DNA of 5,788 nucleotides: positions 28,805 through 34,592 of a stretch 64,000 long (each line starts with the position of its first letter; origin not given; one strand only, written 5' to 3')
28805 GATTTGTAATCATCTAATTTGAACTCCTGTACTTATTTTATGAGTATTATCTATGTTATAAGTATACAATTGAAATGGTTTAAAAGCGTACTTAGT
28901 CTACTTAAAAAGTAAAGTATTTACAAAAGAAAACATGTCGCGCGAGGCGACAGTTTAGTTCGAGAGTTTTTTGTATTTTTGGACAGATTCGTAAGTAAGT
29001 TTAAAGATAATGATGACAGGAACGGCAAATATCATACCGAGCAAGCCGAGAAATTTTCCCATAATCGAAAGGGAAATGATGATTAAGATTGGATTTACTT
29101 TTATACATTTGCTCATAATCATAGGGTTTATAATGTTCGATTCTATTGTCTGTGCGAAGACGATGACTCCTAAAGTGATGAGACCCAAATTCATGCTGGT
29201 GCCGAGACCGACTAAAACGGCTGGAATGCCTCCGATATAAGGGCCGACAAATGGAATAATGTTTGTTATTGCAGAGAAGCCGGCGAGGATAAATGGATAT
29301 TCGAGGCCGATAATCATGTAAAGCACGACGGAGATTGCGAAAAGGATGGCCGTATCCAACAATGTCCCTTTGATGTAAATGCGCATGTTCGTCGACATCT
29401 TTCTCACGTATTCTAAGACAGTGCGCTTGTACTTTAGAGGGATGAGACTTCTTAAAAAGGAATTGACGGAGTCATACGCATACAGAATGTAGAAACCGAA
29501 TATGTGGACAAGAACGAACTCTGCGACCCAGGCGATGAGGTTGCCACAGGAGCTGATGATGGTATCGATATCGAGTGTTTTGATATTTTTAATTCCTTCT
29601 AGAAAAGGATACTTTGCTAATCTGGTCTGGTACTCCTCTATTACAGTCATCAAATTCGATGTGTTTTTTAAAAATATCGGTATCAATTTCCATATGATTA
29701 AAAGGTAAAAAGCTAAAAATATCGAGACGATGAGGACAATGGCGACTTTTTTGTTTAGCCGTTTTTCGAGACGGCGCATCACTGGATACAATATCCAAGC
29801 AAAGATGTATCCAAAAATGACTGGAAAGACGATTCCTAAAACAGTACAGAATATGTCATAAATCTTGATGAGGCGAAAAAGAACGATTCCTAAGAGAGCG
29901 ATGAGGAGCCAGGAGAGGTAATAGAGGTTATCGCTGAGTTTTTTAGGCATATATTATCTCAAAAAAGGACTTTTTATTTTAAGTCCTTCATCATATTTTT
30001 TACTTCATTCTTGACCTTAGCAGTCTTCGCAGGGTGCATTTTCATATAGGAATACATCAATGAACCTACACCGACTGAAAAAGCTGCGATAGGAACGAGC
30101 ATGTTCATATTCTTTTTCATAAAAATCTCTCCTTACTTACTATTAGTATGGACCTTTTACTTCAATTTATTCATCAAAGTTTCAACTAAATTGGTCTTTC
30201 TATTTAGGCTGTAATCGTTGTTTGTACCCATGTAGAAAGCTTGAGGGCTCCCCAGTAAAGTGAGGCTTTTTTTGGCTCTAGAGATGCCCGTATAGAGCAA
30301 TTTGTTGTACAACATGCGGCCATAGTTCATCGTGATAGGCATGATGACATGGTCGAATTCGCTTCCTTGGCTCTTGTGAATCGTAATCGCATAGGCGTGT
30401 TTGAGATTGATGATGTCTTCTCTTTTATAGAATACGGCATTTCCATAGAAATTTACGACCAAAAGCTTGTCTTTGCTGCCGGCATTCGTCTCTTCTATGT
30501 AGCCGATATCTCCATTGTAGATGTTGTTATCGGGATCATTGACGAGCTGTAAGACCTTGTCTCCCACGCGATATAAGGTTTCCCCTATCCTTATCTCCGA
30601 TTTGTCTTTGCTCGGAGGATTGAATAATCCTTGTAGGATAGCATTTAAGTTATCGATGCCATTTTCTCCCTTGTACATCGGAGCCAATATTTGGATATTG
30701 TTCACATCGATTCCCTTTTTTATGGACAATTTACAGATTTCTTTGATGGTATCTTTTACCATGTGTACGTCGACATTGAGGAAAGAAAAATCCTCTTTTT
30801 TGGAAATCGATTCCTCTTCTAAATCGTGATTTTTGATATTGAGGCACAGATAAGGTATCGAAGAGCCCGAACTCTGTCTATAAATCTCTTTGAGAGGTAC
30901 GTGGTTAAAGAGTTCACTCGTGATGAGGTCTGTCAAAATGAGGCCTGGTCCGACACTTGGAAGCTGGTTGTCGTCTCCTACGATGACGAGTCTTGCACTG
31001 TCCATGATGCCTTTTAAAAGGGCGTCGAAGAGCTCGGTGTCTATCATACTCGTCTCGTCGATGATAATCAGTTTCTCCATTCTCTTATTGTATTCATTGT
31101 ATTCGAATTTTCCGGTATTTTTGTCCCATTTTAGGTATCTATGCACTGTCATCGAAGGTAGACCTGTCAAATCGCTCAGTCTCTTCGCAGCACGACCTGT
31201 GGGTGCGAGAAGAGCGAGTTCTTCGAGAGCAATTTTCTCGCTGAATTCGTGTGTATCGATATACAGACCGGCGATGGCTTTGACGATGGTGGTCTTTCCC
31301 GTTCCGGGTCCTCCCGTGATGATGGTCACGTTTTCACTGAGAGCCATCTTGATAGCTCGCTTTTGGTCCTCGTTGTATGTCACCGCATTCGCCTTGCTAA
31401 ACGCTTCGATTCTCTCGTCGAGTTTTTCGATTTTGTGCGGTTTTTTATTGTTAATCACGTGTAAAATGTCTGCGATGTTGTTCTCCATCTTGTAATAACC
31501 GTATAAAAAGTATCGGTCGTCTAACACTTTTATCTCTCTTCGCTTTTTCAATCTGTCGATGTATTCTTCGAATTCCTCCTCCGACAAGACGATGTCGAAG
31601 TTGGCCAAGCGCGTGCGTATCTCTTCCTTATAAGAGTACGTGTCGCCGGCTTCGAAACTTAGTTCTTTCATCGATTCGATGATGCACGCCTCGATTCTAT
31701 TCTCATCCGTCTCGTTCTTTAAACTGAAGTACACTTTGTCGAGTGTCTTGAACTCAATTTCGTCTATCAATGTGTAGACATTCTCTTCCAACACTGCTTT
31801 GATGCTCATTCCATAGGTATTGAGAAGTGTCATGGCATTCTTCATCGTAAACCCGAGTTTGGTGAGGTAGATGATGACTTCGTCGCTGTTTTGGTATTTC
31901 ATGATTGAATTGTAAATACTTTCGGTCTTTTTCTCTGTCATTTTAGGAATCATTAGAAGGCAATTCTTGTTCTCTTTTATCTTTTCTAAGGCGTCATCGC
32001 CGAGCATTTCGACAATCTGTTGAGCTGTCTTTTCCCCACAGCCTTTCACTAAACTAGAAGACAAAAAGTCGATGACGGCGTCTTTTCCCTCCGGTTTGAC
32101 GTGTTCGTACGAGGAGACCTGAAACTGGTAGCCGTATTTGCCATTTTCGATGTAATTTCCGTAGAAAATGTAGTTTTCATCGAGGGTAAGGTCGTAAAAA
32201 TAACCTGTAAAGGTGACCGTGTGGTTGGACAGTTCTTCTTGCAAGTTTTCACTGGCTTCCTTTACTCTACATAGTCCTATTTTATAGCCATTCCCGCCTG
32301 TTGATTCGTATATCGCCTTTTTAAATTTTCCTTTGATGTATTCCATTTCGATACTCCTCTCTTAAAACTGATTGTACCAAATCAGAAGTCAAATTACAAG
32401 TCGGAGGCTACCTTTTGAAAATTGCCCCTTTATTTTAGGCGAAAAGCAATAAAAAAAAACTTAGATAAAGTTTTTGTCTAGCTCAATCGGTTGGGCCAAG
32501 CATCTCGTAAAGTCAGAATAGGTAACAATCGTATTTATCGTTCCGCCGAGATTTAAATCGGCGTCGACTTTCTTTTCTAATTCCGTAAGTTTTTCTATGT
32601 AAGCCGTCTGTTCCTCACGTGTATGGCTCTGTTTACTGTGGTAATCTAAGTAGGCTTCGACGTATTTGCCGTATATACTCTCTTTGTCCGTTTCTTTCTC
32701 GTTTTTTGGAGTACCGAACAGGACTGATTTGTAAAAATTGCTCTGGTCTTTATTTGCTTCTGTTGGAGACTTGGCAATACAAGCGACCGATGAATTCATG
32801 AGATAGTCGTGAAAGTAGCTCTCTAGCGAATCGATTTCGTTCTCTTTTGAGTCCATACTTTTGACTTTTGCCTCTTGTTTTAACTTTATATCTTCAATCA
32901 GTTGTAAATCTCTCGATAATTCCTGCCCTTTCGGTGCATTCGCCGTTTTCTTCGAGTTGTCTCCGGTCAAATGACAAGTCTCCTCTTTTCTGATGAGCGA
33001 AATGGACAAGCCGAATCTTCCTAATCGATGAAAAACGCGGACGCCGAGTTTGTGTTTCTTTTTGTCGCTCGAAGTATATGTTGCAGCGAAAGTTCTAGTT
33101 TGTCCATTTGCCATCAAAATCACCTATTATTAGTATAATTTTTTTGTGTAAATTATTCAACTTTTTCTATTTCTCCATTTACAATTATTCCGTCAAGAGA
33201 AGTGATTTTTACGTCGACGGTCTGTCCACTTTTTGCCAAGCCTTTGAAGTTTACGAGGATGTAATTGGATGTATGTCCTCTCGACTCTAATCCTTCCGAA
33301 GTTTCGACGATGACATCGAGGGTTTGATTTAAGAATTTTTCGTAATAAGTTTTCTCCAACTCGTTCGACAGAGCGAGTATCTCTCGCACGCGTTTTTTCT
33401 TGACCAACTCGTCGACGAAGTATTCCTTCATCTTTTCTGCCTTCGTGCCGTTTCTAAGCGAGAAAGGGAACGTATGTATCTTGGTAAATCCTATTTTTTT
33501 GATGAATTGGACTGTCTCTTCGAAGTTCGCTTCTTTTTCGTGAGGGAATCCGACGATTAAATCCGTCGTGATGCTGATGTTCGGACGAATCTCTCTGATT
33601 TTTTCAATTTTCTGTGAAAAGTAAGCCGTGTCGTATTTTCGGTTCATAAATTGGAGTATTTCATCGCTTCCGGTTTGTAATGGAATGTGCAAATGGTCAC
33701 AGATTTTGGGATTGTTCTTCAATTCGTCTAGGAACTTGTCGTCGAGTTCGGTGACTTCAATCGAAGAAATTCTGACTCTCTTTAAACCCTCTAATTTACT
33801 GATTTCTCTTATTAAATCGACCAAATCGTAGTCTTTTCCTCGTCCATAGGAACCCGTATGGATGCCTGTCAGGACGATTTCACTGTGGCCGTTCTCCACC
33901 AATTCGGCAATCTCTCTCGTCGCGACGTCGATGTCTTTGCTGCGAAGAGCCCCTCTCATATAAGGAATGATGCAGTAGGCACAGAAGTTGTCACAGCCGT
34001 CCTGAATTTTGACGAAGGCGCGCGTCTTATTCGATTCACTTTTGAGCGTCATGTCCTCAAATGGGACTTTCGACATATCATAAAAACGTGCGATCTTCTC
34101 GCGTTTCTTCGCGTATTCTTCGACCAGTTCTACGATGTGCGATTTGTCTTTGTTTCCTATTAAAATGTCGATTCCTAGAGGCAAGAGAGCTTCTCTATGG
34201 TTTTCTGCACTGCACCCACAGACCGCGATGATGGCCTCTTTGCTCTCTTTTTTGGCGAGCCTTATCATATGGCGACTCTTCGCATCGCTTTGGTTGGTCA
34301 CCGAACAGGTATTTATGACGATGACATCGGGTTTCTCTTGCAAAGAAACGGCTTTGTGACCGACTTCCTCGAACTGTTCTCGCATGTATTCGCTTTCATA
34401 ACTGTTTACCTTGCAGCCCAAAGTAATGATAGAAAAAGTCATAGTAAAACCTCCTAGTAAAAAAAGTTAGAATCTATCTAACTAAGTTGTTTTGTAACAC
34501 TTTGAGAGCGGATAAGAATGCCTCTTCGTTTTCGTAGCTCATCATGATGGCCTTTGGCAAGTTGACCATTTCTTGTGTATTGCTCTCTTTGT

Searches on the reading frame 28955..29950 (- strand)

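Call 10: search_protein_families(library=ncbifam, proteins=[window:28955-29950:-], max_evalue=0.01)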
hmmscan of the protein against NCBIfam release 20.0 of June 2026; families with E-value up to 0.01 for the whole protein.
window:28955-29950:- (331 aa): 3 families
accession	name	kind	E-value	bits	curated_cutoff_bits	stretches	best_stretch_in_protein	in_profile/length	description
TIGR02872.1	spore_ytvI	equivalog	5.6e-19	68.7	198.15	2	129-319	145-335/341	sporulation integral membrane protein YtvI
NF045801.1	efflux_ABUW_0982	equivalog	1.1e-17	64.1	675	1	122-319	140-339/392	chloramphenicol efflux transporter CxpE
NF008930.0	PRK12287.1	subfamily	4.1e-06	26.6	318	1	35-325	28-330/344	AI-2E family transporter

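Call 23: search_protein_families(library=pfam, proteins=[window:28955-29950:-], max_evalue=0.0001)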
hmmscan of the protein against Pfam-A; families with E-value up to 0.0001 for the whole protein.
window:28955-29950:- (331 aa): 1 family
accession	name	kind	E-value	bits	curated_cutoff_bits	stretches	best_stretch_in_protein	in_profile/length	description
PF01594.21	AI-2E_transport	-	2.4e-43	149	34.3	1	20-322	13-325/327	AI-2E family transporter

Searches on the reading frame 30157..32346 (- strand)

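Call 23: search_protein_families(library=pfam, proteins=[window:30157-32346:-], max_evalue=0.0001)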
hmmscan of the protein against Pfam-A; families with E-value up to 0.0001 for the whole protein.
window:30157-32346:- (729 aa): 9 families
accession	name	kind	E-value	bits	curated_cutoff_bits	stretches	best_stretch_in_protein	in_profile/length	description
PF13245.12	AAA_19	-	8e-42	143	25.1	1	328-467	1-134/134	AAA domain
PF13604.12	AAA_30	-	1.7e-38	132.7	27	1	324-516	2-179/191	AAA domain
PF18335.7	SH3_13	-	2.7e-21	75.6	41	1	567-633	1-65/65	ATP-dependent RecD-like DNA helicase SH3 domain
PF14490.11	HHH_RecD2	-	9.9e-18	64.3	27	1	152-237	3-92/92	ATP-dependent RecD2 DNA helicase HHH domain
PF13538.12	UvrD_C_2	-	3.3e-17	62.5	27.4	1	650-697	1-51/52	UvrD-like helicase C-terminal domain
PF23139.1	OB_YrrC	-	1.7e-15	57.2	27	1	1-85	1-76/76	ATP-dependent DNA helicase YrrC, OB-fold domain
PF13086.12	AAA_11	-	4.3e-11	43.5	27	1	324-361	2-40/257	AAA domain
PF01443.25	Viral_helicase1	-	2.3e-10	41.1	21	0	342-490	2-126/228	Viral superfamily 1 RNA helicase core domain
PF20720.3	nSTAND3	-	2.6e-05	24.4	27.2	1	328-365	7-44/155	Novel STAND NTPase 3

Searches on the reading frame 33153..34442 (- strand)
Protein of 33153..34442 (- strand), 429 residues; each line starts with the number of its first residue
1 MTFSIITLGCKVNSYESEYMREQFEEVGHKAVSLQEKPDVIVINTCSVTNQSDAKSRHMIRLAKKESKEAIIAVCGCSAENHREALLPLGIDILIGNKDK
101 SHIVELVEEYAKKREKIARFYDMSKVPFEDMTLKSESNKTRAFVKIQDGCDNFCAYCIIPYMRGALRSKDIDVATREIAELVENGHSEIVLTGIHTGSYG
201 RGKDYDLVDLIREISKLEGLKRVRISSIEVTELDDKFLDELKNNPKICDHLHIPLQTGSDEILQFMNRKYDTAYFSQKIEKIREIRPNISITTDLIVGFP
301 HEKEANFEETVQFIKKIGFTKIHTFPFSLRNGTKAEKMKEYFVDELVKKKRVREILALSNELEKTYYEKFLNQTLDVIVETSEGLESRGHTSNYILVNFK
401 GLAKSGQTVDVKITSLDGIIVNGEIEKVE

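Call 23: search_protein_families(library=pfam, proteins=[window:33153-34442:-], max_evalue=0.0001)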
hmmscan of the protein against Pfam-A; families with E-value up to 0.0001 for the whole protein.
window:33153-34442:- (429 aa): 2 families
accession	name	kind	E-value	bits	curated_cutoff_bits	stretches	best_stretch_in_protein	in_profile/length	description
PF04055.27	Radical_SAM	-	1.2e-26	94.4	29.5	1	145-314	2-166/166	Radical SAM superfamily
PF00919.26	UPF0004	-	4.6e-24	84.7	27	1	3-89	2-89/98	Uncharacterized protein family UPF0004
